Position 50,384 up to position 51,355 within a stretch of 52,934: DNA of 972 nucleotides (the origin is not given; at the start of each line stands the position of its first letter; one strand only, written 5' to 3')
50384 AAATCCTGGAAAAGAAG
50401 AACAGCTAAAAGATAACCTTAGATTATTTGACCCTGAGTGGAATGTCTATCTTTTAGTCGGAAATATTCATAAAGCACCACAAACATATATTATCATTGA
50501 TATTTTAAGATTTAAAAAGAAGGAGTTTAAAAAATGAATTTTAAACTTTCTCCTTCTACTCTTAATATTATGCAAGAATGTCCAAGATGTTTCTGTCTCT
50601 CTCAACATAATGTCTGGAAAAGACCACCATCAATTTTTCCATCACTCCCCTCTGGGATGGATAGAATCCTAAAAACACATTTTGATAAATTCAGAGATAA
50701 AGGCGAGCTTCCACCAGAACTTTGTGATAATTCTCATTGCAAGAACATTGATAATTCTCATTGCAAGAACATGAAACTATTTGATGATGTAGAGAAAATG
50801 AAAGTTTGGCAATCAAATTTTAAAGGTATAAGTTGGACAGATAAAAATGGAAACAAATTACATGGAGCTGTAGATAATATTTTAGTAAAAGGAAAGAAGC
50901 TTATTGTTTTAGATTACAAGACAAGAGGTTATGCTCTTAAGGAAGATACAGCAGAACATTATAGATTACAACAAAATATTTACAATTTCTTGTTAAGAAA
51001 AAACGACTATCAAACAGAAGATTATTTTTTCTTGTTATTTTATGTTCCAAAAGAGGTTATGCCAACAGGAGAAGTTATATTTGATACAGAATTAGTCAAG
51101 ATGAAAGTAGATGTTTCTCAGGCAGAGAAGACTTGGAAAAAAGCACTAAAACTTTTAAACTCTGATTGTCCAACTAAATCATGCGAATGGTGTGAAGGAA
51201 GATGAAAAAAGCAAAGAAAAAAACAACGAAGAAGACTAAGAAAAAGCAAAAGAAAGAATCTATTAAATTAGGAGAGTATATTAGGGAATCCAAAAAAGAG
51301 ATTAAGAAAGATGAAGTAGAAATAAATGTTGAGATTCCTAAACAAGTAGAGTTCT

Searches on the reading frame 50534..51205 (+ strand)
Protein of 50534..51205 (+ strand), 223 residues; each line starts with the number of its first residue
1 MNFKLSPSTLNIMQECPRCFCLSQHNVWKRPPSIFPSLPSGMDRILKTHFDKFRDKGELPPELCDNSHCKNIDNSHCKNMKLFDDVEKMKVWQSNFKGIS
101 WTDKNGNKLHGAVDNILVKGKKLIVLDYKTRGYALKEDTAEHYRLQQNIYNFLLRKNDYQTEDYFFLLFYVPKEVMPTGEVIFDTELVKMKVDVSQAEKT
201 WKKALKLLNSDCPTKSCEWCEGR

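Call 62: search_protein_families(library=pfam, max_evalue=0.01, proteins=[window:50534-51205:+])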
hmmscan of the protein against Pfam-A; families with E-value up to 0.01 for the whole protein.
window:50534-51205:+ (223 aa): 2 families
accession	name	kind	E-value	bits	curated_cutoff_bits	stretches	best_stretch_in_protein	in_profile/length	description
PF12705.13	PDDEXK_1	-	1.2e-08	35.6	22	1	5-220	2-240/247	PD-(D/E)XK nuclease superfamily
PF12684.13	DUF3799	-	0.0012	19.1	26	1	97-221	97-228/233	PDDEXK-like domain of unknown function (DUF3799)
